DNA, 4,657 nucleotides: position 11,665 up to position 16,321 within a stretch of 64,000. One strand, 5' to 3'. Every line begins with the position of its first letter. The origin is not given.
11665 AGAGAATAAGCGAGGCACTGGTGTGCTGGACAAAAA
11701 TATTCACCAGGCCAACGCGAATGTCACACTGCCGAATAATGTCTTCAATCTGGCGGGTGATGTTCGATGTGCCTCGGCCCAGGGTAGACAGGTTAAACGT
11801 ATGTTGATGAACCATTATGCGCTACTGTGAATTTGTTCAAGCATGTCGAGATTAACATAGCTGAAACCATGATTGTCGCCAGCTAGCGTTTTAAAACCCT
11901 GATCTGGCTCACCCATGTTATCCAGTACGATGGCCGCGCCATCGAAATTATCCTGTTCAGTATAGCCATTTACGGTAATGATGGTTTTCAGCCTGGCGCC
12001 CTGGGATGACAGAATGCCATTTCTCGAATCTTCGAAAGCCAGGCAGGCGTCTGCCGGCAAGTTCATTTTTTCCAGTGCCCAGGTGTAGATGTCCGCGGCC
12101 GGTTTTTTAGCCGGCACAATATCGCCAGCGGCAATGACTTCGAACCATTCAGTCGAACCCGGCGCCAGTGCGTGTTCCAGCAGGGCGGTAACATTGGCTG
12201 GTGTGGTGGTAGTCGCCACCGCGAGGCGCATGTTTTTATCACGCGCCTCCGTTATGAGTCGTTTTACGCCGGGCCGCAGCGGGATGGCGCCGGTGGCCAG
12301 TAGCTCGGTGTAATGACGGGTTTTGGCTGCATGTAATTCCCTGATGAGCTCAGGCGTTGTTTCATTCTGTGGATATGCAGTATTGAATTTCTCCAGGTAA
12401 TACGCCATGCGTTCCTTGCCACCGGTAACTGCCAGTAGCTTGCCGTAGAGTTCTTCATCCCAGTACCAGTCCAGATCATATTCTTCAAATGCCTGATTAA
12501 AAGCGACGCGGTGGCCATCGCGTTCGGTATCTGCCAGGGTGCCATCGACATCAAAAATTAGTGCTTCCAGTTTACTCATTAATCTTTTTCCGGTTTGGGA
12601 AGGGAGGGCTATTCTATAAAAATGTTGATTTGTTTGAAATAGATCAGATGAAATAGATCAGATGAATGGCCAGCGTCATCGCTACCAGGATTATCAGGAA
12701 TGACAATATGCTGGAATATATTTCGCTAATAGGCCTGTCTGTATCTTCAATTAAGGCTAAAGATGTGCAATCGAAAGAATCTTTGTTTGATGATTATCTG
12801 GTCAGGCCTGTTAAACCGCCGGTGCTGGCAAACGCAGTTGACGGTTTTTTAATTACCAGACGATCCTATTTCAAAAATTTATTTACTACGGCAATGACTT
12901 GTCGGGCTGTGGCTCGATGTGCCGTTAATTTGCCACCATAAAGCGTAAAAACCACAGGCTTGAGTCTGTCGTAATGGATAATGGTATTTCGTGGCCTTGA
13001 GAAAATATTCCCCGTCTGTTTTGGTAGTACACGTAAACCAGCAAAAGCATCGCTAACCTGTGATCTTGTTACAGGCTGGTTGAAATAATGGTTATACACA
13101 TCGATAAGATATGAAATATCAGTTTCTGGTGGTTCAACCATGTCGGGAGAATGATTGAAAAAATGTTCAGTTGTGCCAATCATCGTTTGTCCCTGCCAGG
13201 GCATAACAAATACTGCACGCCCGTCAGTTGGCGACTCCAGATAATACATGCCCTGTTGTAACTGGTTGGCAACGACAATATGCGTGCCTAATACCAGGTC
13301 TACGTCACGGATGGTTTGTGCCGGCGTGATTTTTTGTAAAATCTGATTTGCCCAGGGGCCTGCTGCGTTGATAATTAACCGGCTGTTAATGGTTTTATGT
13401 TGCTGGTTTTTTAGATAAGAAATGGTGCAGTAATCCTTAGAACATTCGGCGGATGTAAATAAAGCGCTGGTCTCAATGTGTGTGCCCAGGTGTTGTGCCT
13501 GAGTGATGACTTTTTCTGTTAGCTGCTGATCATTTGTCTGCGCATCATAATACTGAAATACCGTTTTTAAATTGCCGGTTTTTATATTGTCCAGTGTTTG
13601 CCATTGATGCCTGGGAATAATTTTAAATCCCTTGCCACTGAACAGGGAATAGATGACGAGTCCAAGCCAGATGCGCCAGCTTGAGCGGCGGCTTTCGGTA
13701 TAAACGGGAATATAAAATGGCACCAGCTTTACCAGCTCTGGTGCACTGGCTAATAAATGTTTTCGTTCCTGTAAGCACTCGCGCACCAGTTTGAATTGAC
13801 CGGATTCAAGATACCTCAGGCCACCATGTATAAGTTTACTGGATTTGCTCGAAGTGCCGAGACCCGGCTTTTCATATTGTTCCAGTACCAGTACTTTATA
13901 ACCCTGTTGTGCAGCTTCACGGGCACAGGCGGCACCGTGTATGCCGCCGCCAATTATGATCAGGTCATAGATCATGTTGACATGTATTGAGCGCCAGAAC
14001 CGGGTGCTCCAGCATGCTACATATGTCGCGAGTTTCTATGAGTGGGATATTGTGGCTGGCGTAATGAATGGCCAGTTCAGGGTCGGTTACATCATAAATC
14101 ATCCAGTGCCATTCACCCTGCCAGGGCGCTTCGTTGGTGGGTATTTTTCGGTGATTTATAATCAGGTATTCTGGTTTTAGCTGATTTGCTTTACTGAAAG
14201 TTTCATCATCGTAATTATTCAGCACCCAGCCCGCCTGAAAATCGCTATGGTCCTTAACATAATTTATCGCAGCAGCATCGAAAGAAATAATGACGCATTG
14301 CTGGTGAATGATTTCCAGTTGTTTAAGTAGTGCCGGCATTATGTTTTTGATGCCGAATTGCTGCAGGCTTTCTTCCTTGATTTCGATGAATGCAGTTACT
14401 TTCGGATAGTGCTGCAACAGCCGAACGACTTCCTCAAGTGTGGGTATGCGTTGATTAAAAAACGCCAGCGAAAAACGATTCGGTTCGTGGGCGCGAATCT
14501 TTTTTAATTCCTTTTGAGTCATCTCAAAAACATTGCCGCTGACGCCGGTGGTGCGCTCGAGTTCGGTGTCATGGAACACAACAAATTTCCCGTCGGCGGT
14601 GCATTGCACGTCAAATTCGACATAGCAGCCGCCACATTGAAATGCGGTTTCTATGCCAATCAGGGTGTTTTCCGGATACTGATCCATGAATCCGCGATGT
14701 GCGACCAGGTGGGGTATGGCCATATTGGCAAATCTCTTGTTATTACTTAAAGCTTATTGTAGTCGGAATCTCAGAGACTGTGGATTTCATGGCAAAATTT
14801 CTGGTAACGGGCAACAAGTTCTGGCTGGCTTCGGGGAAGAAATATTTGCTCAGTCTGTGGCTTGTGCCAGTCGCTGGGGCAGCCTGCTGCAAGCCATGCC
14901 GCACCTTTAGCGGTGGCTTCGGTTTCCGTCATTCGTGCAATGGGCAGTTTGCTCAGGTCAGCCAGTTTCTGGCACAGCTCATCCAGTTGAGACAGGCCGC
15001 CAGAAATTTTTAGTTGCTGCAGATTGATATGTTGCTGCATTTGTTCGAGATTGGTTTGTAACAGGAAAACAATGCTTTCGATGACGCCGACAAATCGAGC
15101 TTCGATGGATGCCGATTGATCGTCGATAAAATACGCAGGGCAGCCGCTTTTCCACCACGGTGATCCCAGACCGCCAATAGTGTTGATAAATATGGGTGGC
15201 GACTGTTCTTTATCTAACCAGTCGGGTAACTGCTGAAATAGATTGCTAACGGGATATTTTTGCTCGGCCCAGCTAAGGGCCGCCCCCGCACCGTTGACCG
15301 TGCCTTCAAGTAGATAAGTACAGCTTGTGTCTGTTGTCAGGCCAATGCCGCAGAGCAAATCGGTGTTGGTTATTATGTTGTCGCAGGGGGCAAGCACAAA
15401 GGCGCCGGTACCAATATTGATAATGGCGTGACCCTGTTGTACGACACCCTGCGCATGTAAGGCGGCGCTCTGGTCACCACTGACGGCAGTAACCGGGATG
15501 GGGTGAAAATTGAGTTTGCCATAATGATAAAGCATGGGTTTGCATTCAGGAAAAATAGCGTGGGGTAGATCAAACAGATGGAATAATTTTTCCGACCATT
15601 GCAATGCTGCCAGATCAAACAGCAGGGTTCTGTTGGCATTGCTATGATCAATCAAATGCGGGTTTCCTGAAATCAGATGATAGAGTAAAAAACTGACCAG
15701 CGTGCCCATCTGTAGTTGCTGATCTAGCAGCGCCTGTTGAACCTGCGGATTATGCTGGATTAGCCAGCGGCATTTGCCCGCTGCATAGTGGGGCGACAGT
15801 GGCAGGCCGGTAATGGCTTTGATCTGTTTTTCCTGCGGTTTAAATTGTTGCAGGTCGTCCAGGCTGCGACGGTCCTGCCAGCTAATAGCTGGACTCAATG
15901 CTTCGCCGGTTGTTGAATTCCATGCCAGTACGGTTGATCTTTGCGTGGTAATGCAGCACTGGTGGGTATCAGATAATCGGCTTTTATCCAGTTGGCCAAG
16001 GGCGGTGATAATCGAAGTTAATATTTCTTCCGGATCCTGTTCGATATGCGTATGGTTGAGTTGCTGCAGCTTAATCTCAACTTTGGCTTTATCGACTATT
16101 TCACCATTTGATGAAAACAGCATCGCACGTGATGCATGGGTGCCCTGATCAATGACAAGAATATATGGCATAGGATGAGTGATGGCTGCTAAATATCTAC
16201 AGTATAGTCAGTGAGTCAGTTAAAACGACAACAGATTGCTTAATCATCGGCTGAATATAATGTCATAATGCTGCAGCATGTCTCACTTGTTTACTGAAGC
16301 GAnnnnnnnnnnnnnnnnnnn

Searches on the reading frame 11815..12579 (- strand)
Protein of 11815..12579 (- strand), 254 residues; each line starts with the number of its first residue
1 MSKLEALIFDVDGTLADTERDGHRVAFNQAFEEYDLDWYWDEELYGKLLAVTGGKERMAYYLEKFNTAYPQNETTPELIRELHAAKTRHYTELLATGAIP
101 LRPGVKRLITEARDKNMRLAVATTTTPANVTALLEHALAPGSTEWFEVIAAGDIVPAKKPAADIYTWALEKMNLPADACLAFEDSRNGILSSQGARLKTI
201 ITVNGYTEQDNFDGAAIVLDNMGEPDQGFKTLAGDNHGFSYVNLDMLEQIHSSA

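Call 63: search_protein_families(library=pfam, proteins=[window:11815-12579:-], max_evalue=0.00001)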
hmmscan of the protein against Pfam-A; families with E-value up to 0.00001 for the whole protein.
window:11815-12579:- (254 aa): 2 families
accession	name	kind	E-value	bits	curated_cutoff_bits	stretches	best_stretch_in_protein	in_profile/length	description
PF13419.12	HAD_2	-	3.3e-24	86.4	23.8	1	7-200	1-176/178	Haloacid dehalogenase-like hydrolase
PF00702.32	Hydrolase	-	5.8e-24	86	26.4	1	5-191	2-186/191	haloacid dehalogenase-like hydrolase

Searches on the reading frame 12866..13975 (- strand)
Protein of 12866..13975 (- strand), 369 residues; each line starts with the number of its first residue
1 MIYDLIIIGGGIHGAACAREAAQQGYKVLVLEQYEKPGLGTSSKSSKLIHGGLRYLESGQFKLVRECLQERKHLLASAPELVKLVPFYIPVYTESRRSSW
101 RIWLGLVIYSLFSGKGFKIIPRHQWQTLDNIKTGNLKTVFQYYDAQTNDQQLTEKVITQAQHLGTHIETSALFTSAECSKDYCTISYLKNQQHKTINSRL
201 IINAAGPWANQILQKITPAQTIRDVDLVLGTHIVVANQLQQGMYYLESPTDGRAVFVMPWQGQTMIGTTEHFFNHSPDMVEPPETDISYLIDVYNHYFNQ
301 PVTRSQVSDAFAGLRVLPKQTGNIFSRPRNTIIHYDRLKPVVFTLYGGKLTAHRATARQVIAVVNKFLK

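Call 63: search_protein_families(library=pfam, proteins=[window:12866-13975:-], max_evalue=0.00001)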
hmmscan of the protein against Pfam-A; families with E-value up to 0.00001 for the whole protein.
window:12866-13975:- (369 aa): 3 families
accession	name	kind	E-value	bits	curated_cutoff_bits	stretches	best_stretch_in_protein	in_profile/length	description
PF01266.30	DAO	-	1.3e-48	166.7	27.9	1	4-352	1-351/353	FAD dependent oxidoreductase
PF13450.12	NAD_binding_8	-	4e-08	33.9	21.9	1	7-46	1-40/68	NAD(P)-binding Rossmann-like domain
PF12831.13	FAD_oxidored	-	1.2e-06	28.6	27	1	4-73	1-73/416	FAD dependent oxidoreductase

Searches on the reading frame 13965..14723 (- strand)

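Call 63: search_protein_families(library=pfam, proteins=[window:13965-14723:-], max_evalue=0.00001)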
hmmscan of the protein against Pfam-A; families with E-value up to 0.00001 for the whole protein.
window:13965-14723:- (252 aa): 1 family
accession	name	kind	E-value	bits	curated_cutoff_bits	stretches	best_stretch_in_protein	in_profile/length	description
PF03009.23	GDPD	-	2.7e-27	96.9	23.6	1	9-159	1-157/244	Glycerophosphoryl diester phosphodiesterase family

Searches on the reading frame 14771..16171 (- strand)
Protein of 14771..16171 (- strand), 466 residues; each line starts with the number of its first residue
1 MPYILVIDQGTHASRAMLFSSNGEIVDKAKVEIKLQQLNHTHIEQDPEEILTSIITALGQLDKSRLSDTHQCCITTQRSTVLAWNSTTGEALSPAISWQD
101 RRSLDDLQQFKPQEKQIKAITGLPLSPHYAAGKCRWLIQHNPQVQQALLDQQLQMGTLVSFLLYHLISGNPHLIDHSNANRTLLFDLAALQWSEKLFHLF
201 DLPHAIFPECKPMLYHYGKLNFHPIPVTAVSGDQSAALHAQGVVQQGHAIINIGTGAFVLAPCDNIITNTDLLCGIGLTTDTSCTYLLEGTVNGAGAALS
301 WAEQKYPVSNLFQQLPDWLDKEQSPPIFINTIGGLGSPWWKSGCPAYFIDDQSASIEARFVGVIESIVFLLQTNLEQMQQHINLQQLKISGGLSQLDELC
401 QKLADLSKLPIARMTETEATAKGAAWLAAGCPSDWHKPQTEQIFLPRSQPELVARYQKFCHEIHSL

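Call 29: search_protein_families(library=pfam, proteins=[window:14771-16171:-], max_evalue=0.001)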
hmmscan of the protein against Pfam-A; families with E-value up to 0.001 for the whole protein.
window:14771-16171:- (466 aa): 2 families
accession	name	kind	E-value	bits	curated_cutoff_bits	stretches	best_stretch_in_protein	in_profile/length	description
PF00370.27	FGGY_N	-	2.8e-39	135.6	28.8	1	3-235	1-240/245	FGGY family of carbohydrate kinases, N-terminal domain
PF02782.22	FGGY_C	-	8e-19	68.6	27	1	250-429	2-195/198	FGGY family of carbohydrate kinases, C-terminal domain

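Call 73: list_cluster_members(proteins=[window:14774-16171:-, window:16303-18144:+, window:26372-27529:+, window:28706-29341:+, window:7964-8593:-, window:8604-9392:-, window:36992-38296:-, window:33777-34997:+, window:12869-13975:-, window:13968-14723:-])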
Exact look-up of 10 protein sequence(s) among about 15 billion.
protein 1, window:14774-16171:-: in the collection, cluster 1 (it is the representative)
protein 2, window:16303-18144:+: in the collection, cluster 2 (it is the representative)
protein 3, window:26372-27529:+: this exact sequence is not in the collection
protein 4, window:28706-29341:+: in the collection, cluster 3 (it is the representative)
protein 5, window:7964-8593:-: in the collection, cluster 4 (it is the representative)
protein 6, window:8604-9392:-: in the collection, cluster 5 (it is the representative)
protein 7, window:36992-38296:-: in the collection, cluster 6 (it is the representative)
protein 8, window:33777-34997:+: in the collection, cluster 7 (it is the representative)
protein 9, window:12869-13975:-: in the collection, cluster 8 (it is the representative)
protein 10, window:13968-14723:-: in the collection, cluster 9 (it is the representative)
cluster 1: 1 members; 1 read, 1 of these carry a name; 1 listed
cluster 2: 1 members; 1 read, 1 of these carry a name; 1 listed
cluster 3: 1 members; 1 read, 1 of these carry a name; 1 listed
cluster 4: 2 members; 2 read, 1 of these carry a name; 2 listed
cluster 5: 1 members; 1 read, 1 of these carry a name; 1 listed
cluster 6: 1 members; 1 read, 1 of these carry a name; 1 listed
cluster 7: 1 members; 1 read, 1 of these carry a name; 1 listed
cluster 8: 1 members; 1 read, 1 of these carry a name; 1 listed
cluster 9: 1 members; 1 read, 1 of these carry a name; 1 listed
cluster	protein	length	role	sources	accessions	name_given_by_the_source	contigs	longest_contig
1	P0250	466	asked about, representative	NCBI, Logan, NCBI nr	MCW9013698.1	MAG: FGGY family carbohydrate kinase [Gammaproteobacteria bacterium] | FGGY family carbohydrate kinase [Gammaproteobacteria bacterium]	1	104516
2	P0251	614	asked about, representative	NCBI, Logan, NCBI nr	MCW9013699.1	MAG: ABC transporter ATP-binding protein/permease [Gammaproteobacteria bacterium] | ABC transporter ATP-binding protein/permease [Gammaproteobacteria bacterium]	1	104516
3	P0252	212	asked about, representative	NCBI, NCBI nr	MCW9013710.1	MAG: lipoyl(octanoyl) transferase LipB [Gammaproteobacteria bacterium] | lipoyl(octanoyl) transferase LipB [Gammaproteobacteria bacterium]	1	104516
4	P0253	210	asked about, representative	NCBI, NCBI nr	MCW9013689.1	MAG: thiamine phosphate synthase [Gammaproteobacteria bacterium] | thiamine phosphate synthase [Gammaproteobacteria bacterium]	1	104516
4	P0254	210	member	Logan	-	-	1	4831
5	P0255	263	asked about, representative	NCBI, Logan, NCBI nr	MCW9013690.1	MAG: hydroxymethylpyrimidine/phosphomethylpyrimidine kinase [Gammaproteobacteria ... | hydroxymethylpyrimidine/phosphomethylpyrimidine kinase [Gammaproteobacteria bacterium]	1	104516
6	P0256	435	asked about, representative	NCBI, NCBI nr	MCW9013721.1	MAG: tRNA 5-hydroxyuridine modification protein YegQ [Gammaproteobacteria bacterium] | tRNA 5-hydroxyuridine modification protein YegQ [Gammaproteobacteria bacterium]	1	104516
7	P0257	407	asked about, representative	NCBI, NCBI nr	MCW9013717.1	MAG: DUF1015 family protein [Gammaproteobacteria bacterium] | DUF1015 family protein [Gammaproteobacteria bacterium]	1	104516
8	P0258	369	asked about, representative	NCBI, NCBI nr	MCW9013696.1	MAG: FAD-dependent oxidoreductase [Gammaproteobacteria bacterium] | FAD-dependent oxidoreductase [Gammaproteobacteria bacterium]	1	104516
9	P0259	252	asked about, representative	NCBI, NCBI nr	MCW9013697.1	MAG: glycerophosphodiester phosphodiesterase family protein [Gammaproteobacteria ... | glycerophosphodiester phosphodiesterase family protein [Gammaproteobacteria bacterium]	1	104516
